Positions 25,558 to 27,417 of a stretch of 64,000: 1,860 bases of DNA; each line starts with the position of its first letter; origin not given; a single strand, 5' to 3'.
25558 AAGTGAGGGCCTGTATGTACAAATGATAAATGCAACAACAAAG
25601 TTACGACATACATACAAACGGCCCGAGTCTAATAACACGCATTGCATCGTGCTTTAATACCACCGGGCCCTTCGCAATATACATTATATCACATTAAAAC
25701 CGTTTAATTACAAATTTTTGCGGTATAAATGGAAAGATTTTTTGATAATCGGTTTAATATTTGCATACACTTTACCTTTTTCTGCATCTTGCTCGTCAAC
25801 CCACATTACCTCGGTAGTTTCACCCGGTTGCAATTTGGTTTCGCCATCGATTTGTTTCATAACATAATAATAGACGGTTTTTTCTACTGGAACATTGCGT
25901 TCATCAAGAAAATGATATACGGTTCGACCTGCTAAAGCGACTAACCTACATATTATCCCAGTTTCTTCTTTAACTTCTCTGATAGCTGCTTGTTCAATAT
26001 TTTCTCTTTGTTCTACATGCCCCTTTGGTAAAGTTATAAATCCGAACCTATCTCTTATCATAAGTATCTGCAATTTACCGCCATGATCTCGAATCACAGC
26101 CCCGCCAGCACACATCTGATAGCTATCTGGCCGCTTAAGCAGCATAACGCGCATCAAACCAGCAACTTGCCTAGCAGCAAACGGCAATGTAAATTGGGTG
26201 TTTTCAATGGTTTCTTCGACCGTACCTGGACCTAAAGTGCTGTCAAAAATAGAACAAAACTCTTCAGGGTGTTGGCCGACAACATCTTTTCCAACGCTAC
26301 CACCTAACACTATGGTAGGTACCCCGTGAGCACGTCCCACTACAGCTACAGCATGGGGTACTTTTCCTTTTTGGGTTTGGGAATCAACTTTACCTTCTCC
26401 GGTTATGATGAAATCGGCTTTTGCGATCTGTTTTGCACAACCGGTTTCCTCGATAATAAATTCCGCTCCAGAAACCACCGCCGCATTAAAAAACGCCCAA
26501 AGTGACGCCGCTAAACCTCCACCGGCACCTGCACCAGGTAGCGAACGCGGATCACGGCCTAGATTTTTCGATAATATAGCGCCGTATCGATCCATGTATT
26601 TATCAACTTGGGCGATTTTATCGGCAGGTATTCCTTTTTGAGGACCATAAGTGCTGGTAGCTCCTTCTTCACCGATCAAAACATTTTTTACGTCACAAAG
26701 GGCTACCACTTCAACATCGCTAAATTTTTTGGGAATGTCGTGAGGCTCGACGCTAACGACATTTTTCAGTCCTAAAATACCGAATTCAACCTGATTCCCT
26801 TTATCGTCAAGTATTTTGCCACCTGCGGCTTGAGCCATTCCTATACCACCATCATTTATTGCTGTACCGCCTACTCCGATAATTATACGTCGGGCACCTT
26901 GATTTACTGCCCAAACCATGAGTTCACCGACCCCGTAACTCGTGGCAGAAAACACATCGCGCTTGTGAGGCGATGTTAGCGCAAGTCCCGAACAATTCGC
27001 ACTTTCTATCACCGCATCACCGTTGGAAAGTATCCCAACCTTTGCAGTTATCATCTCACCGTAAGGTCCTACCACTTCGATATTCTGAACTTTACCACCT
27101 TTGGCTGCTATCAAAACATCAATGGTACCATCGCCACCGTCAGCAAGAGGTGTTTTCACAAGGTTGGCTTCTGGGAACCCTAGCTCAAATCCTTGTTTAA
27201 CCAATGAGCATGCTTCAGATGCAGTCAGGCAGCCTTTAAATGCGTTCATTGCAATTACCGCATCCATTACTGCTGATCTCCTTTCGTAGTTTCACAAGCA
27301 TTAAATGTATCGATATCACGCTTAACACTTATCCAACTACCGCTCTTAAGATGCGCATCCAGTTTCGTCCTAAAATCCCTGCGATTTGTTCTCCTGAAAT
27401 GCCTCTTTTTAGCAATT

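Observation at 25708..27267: Glycerate kinase fused to a C-terminal NUDIX hydrolase domain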

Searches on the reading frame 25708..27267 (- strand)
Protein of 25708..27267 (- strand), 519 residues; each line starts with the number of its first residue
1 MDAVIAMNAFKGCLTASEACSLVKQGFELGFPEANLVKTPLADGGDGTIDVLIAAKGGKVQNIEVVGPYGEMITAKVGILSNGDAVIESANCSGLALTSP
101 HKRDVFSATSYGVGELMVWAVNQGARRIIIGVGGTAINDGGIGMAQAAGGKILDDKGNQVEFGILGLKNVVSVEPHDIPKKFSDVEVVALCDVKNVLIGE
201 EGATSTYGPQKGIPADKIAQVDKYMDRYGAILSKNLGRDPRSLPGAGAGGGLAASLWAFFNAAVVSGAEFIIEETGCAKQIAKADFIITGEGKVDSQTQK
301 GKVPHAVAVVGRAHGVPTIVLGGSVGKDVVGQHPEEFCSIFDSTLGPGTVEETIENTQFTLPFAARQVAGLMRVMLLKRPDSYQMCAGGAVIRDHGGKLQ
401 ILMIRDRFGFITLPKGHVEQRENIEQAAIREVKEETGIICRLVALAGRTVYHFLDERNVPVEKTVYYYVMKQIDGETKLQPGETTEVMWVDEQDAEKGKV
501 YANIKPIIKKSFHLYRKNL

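Call 3: search_protein_families(library=pfam, proteins=[window:25708-27267:-], max_evalue=0.01)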
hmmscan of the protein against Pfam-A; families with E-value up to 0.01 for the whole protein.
window:25708-27267:- (519 aa): 3 families
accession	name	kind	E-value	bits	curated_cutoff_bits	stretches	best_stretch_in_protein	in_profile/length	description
PF02595.20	Gly_kinase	-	1.2e-115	386.8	23.3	1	4-372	2-371/372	Glycerate kinase family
PF00293.34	NUDIX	-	3.7e-20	72.7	21.1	1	389-508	7-131/134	NUDIX domain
PF14815.12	NUDIX_4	-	0.0062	16.8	35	0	409-509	25-112/113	NUDIX domain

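Call 4: search_protein_families(library=ncbifam, proteins=[window:25708-27267:-], max_evalue=0.01)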
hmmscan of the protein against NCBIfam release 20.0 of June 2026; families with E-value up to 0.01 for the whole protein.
window:25708-27267:- (519 aa): 21 families
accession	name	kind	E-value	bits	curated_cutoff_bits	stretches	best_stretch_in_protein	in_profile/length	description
TIGR00045.1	TIGR00045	subfamily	3.8e-105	352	168.45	1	4-373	3-373/375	glycerate kinase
NF007668.0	PRK10342.1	equivalog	2.1e-81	273.9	686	1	1-374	1-375/381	glycerate 2-kinase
NF007401.0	PRK09932.1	equivalog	3.9e-78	263.2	625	1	1-371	1-372/381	glycerate 3-kinase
NF052459.1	OxoGTPPhMutT1Mycb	equivalog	2.9e-10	39.7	475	1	387-509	4-123/292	8-oxo-(d)GTP phosphatase MutT1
NF008044.0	PRK10776.1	equivalog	3.1e-08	33.5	148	1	409-509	31-124/130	8-oxo-dGTP diphosphatase MutT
NF041652.1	Nud_hyd_Dein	equivalog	3.3e-07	30.7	200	1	406-468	40-100/152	Nudix hydrolase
TIGR00586.1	mutt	equivalog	1.5e-06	28.3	97.9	1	412-497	35-115/129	8-oxo-dGTP diphosphatase MutT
NF006961.0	PRK09438.1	equivalog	3.9e-06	26.4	103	1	397-497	18-131/151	dihydroneopterin triphosphate diphosphatase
NF006530.0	PRK08999.1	equivalog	4e-06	26.1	245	1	409-509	33-126/315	Nudix family hydrolase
TIGR02705.1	nudix_YtkD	equivalog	6.3e-06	25.8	154.4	1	411-476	47-109/156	RNA deprotection pyrophosphohydrolase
NF002995.0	PRK03759.1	equivalog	3.4e-05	23.6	127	1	416-495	71-150/185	isopentenyl-diphosphate Delta-isomerase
NF008736.0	PRK11762.1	equivalog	6.8e-05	22.5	169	1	411-441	76-106/186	ADP compounds hydrolase NudE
NF007834.0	PRK10546.1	equivalog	0.00051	19.9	156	1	405-497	26-111/135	pyrimidine (deoxy)nucleoside triphosphate diphosphatase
NF003787.0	PRK05379.1-4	equivalog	0.00059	18.9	449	1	395-439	217-263/346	bifunctional nicotinamide-nucleotide adenylyltransferase/Nudix hydroxylase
NF003791.0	PRK05379.2-3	equivalog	0.0027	16.9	409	1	405-450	223-268/340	bifunctional nicotinamide-nucleotide adenylyltransferase/Nudix hydroxylase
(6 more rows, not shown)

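Call 5: find_homologous_proteins(query=window:25708-27267:-, max_evalue=0.00001)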
Query window:25708-27267:- (519 aa): 859 proteins with E <= 0.00001 among 8000 candidates; the best 120 are listed.
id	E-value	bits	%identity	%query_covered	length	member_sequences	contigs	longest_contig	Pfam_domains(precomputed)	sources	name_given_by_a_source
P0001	0.0e+0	1161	100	100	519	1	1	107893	PF00293.35,PF02595.21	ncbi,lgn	-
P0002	3.8e-212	724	64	98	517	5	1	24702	PF00293.35,PF02595.21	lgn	-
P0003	8.1e-192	657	58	98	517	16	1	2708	PF00293.35,PF02595.21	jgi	-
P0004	2.7e-190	652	57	99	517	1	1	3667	PF00293.35,PF02595.21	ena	-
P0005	3.8e-188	645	57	99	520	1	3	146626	PF00293.35,PF02595.21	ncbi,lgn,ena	-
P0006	1.0e-185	637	57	99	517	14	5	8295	PF00293.35,PF02595.21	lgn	-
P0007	9.8e-185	634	56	98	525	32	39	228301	PF00293.35,PF02595.21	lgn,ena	-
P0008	3.5e-184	632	55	99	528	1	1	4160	PF00293.35,PF02595.21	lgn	-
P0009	4.6e-184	631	56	99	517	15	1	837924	PF00293.35,PF02595.21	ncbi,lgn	ncbi:MAG: glycerate kinase [Bacillota bacterium]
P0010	2.3e-179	616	54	98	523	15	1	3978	PF00293.35,PF02595.21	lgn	-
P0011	2.8e-173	596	53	100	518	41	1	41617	PF00293.35,PF02595.21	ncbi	-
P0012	1.4e-172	593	53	100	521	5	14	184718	PF00293.35,PF02595.21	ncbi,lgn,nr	ncbi:MAG TPA: glycerate kinase [Firmicutes bacterium]|nr:glycerate kinase [Bacillota bacterium]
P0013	1.6e-172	593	53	98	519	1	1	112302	PF00293.35,PF02595.21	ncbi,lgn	-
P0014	1.0e-162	561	52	98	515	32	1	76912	PF00293.35,PF02595.21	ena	-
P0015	1.5e-162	560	51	99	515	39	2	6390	PF00293.35,PF02595.21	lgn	-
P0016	4.9e-161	555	51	99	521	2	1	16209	PF00293.35,PF02595.21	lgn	-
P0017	2.2e-159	550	51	99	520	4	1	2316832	PF00293.35,PF02595.21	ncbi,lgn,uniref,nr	ncbi:MAG: glycerate kinase [Candidatus Fermentithermobacillus carboniphilus]|uniref:Glycerate kinase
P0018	8.0e-158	545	50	100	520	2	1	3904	PF00293.35,PF02595.21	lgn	-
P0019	6.2e-154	532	50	98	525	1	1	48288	PF00293.35,PF02595.21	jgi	-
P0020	9.9e-152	525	50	98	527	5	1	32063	PF00293.35,PF02595.21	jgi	jgi:glycerate kinase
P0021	4.1e-151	523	51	100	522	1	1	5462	PF00293.35,PF02595.21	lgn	-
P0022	8.0e-151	522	50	99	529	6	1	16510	PF00293.35,PF02595.21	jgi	jgi:glycerate kinase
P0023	6.4e-150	519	49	99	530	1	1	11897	PF00293.35,PF02595.21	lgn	-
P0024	9.6e-149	515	49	99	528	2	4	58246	PF00293.35,PF02595.21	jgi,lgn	-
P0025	1.3e-148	514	49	98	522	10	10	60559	PF00293.35,PF02595.21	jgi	jgi:glycerate kinase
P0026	1.5e-148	514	49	99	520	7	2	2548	PF00293.35,PF02595.21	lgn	-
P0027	5.9e-148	512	49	99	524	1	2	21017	PF00293.35,PF02595.21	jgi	jgi:glycerate kinase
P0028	4.4e-147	509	49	99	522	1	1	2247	PF00293.35,PF02595.21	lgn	-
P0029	6.4e-147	509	49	100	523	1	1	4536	PF00293.35,PF02595.21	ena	-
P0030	2.6e-146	507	49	99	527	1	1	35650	PF00293.35,PF02595.21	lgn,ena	-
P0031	4.2e-146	506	49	99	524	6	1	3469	PF00293.35,PF02595.21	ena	-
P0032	4.8e-146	506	48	99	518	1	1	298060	PF00293.35,PF02595.21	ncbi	-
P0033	2.7e-145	503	49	98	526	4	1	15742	PF00293.35,PF02595.21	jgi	jgi:glycerate kinase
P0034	6.7e-145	502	49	99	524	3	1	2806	PF00293.35,PF02595.21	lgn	-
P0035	1.0e-144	501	48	99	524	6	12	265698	PF00293.35,PF02595.21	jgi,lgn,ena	-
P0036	3.5e-144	500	48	99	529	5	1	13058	PF00293.35,PF02595.21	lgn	-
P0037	1.4e-143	498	48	99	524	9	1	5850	PF00293.35,PF02595.21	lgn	-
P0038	5.5e-143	496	49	99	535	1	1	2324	PF00293.35,PF02595.21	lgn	-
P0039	1.9e-141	491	47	100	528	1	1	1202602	PF00293.35,PF02595.21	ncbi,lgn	ncbi:MAG: glycerate kinase [Bacillota bacterium]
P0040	9.1e-141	488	47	100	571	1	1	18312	PF00293.35,PF02595.21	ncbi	-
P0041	4.6e-139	483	46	98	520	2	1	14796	PF00293.35,PF02595.21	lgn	-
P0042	4.8e-139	483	47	99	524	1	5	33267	PF00293.35,PF02595.21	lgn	-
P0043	3.2e-138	480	46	99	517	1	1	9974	PF00293.35,PF02595.21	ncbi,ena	-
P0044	4.7e-136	473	45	98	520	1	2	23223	PF00293.35,PF02595.21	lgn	-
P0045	2.3e-134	467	47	95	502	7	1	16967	PF00293.35,PF02595.21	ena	-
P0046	3.5e-129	450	47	92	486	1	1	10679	PF00293.35,PF02595.21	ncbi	-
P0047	2.8e-121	424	43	99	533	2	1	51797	PF00293.35,PF02595.21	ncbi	-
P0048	3.1e-120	421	43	100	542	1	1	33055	PF00293.35,PF02595.21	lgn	-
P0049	4.8e-119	417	42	100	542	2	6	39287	PF00293.35,PF02595.21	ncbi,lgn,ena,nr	ncbi:MAG TPA: glycerate kinase [Firmicutes bacterium]|nr:glycerate kinase [Candidatus Fermentithermo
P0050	2.5e-115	405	41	100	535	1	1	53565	PF00293.35,PF02595.21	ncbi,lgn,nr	ncbi:MAG: glycerate kinase [Firmicutes bacterium]|nr:glycerate kinase [Candidatus Fermentithermobaci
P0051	6.9e-109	383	45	83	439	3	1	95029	PF00293.35,PF02595.21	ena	-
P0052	1.2e-80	290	38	72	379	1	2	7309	PF02595.21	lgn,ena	-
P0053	6.8e-79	284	40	73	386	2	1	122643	PF02595.21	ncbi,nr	ncbi:glycerate kinase [Microaerobacter geothermalis]|nr:glycerate kinase [Microaerobacter geothermal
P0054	5.4e-78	281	42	63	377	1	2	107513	PF02595.21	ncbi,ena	-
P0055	5.6e-78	281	37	73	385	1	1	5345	PF02595.21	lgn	-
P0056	5.2e-77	278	38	74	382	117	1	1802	PF02595.21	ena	-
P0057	2.7e-76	276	38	73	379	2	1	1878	PF02595.21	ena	-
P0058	5.9e-76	275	39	73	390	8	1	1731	PF02595.21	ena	-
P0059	1.1e-75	274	39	73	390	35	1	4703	PF02595.21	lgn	-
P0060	8.7e-75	271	40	70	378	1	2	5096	PF02595.21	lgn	-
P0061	8.7e-75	271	38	72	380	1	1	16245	PF02595.21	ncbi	-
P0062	1.3e-74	270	38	72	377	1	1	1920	PF02595.21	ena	-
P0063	1.9e-74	270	39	72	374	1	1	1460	PF02595.21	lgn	-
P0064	3.9e-74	269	39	73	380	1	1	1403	PF02595.21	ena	-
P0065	7.6e-74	268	38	72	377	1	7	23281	PF02595.21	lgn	-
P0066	1.2e-73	267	39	73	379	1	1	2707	PF02595.21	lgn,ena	-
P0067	1.3e-73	267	37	72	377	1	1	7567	PF02595.21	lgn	-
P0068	1.6e-73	267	38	73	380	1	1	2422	PF02595.21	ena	-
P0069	1.6e-73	267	38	72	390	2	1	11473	PF02595.21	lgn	-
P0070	1.7e-73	267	38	72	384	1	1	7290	PF02595.21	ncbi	-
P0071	2.2e-73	266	39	73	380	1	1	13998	PF02595.21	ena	-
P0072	3.5e-73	265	39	73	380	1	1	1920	PF02595.21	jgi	-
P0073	3.7e-73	265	37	72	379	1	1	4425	PF02595.21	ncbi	-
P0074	3.9e-73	265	37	72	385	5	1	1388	PF02595.21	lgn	-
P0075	4.4e-73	265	39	73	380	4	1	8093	PF02595.21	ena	-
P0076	4.6e-73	265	39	73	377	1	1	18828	PF02595.21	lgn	-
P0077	5.5e-73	265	39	73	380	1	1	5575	PF02595.21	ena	-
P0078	5.8e-73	265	41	63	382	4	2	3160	PF02595.21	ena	-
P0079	6.0e-73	265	39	70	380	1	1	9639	PF02595.21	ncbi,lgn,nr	ncbi:MAG: glycerate 2-kinase [Candidatus Atribacteria bacterium]|nr:glycerate 2-kinase [Candidatus A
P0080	7.2e-73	264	39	73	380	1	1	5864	PF02595.21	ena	-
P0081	9.4e-73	264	36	72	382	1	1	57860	PF02595.21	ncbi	-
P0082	1.2e-72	264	38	73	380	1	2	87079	PF02595.21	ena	-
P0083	1.4e-72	264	41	63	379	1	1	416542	PF02595.21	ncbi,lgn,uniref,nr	ncbi:glycerate kinase [Anaerovibrio sp. RM50]|uniref:glycerate kinase family protein n=1 Tax=Anaerov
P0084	1.7e-72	263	38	73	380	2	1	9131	PF02595.21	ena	-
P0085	1.8e-72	263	39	73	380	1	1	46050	PF02595.21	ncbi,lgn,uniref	ncbi:glycerate kinase family protein [Pseudogracilibacillus sp. SO30301A]|uniref:glycerate kinase fa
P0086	2.1e-72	263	36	72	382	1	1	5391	PF02595.21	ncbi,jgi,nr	ncbi:MAG: glycerate kinase [Ruminococcaceae bacterium]|nr:glycerate kinase [Oscillospiraceae bacteri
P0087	2.4e-72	263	39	70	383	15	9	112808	PF02595.21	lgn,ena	-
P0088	2.8e-72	263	39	73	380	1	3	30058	PF02595.21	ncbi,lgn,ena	-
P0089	2.8e-72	263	39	73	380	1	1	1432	PF02595.21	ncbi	-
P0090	2.9e-72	262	42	69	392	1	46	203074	PF02595.21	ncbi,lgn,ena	-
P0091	3.3e-72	262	39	71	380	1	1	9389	PF02595.21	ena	-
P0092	6.3e-72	261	39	70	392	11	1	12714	PF02595.21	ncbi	-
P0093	7.3e-72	261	38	73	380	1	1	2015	PF02595.21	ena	-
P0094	7.4e-72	261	38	73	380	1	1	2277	PF02595.21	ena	-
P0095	7.8e-72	261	38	72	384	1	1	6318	PF02595.21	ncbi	-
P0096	8.0e-72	261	39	73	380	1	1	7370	PF02595.21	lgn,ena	-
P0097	9.3e-72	261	38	72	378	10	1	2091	PF02595.21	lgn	-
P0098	9.7e-72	261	36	72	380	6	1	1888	PF02595.21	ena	-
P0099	1.0e-71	261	37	71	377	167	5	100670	PF02595.21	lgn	-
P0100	1.0e-71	261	38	73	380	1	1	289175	PF02595.21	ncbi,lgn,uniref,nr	ncbi:glycerate kinase [Anaerovibrio lipolyticus]|uniref:glycerate kinase family protein n=1 Tax=Anae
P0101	1.2e-71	260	36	73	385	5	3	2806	PF02595.21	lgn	-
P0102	1.3e-71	260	38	73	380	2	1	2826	PF02595.21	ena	-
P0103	2.7e-71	259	37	72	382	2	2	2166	PF02595.21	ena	-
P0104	3.9e-71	259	37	73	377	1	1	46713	PF02595.21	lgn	-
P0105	4.6e-71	259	38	72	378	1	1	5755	PF02595.21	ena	-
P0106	5.0e-71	258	38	72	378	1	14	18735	PF02595.21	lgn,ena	-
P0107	5.3e-71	258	38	72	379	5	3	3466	PF02595.21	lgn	-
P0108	6.0e-71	258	39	68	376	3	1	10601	PF02595.21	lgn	-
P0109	9.1e-71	258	36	73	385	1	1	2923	PF02595.21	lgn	-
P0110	1.0e-70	257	37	72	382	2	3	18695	PF02595.21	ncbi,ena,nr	ncbi:MAG: glycerate kinase [Clostridia bacterium]|nr:glycerate kinase [Clostridia bacterium]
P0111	1.1e-70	257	36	72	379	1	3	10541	PF02595.21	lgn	-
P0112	1.2e-70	257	36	72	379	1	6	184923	PF02595.21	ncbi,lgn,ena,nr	ncbi:MAG: glycerate kinase [Clostridia bacterium]|nr:glycerate kinase [Clostridia bacterium]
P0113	1.2e-70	257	41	62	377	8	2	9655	PF02595.21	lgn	-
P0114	1.4e-70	257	36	72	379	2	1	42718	PF02595.21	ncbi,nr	ncbi:MAG: glycerate kinase [Clostridia bacterium]|nr:glycerate kinase [Clostridia bacterium]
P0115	2.1e-70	256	37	71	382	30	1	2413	PF02595.21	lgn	-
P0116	2.8e-70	256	37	72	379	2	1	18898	PF02595.21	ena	-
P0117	4.3e-70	255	38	72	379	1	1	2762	PF02595.21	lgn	-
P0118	4.5e-70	255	37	72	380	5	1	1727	PF02595.21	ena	-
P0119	4.6e-70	255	44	61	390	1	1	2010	PF02595.21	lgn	-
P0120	6.7e-70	255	37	72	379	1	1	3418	PF02595.21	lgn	-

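Call 10: find_encoding_contigs(protein=P0001, flank=10000, max_places=3)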
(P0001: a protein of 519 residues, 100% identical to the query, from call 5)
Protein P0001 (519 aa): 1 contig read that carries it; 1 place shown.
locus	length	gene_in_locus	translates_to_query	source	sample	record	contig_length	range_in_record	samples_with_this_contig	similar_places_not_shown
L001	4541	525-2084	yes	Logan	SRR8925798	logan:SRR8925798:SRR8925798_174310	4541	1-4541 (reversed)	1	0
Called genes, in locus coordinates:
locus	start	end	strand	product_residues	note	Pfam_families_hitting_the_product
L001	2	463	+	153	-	?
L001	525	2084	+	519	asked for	PF02595:Gly_kinase, PF00293:NUDIX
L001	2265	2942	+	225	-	-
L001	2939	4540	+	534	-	?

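Call 14: find_encoding_contigs(protein=P0017, flank=8000, max_places=2)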
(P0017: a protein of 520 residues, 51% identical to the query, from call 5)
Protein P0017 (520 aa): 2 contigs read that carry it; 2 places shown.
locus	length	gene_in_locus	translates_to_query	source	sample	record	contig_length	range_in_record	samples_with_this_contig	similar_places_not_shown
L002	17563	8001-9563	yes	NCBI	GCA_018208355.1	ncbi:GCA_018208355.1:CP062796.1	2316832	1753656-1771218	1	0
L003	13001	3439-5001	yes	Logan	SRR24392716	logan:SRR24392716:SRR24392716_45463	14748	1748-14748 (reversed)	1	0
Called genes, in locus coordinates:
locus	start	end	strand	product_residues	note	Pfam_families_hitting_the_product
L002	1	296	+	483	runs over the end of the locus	PF01554:MatE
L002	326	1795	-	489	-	PF00324:AA_permease, PF13520:AA_permease_2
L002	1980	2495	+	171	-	PF09515:Thia_YuaJ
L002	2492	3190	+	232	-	PF04263:TPK_catalytic, PF04265:TPK_B1_binding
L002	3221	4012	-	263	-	PF01522:Polysacc_deac_1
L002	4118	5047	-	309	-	-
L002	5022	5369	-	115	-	PF02575:YbaB_DNA_bd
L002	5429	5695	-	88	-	-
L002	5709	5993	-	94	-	-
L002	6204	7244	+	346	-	PF01244:Peptidase_M19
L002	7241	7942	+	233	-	PF12804:NTP_transf_3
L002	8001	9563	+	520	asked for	PF02595:Gly_kinase, PF00293:NUDIX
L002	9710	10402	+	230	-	-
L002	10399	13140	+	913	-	-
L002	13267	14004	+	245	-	PF02463:SMC_N (faint), PF00005:ABC_tran, PF13304:AAA_21 (faint)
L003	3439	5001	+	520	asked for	PF02595:Gly_kinase, PF00293:NUDIX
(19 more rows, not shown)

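Call 15: find_encoding_contigs(protein=P0009, flank=8000, max_places=2)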
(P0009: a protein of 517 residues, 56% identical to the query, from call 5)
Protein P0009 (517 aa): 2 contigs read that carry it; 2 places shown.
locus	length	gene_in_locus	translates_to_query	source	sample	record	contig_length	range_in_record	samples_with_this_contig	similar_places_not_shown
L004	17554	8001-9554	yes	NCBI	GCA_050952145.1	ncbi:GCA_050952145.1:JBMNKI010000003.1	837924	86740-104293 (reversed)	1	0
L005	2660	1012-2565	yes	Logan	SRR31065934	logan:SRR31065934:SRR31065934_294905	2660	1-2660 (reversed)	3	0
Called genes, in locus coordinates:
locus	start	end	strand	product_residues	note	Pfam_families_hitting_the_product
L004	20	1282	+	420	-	PF02812:ELFV_dehydrog_N, PF00208:ELFV_dehydrog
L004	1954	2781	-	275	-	PF13354:Beta-lactamase2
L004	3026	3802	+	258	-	PF04263:TPK_catalytic, PF04265:TPK_B1_binding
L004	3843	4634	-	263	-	PF01522:Polysacc_deac_1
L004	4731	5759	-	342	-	-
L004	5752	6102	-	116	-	PF02575:YbaB_DNA_bd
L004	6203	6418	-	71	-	-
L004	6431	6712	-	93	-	-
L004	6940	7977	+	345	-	PF01244:Peptidase_M19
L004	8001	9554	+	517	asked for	PF02595:Gly_kinase, PF00293:NUDIX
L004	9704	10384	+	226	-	-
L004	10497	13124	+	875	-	-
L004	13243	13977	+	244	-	PF00005:ABC_tran, PF02463:SMC_N (faint), PF13304:AAA_21 (faint)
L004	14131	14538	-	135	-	-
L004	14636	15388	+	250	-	PF01790:LGT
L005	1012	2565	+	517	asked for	PF02595:Gly_kinase, PF00293:NUDIX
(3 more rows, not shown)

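Call 16: find_encoding_contigs(protein=P0039, flank=8000, max_places=2)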
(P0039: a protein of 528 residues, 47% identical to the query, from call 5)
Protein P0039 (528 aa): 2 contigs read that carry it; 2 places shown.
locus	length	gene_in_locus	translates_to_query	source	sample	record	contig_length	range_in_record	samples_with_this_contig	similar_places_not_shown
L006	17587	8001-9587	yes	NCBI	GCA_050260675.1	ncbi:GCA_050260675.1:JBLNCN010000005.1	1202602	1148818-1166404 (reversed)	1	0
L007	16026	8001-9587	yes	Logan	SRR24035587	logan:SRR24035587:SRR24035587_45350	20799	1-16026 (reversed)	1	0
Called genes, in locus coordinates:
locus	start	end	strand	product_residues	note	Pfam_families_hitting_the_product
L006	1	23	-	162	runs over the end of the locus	-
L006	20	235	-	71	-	PF04014:MazE_antitoxin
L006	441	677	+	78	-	PF00462:Glutaredoxin, PF13417:GST_N_3, PF13409:GST_N_2 (weak)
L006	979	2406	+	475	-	PF01554:MatE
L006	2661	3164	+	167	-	PF09515:Thia_YuaJ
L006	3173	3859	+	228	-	PF04263:TPK_catalytic, PF04265:TPK_B1_binding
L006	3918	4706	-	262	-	PF01522:Polysacc_deac_1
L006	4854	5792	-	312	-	-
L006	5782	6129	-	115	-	PF02575:YbaB_DNA_bd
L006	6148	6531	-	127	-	-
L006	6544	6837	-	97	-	-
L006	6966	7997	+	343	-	PF01244:Peptidase_M19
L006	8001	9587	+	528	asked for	PF02595:Gly_kinase, PF00293:NUDIX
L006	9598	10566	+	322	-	PF12183:NotI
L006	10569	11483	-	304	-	-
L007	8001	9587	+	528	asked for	PF02595:Gly_kinase, PF00293:NUDIX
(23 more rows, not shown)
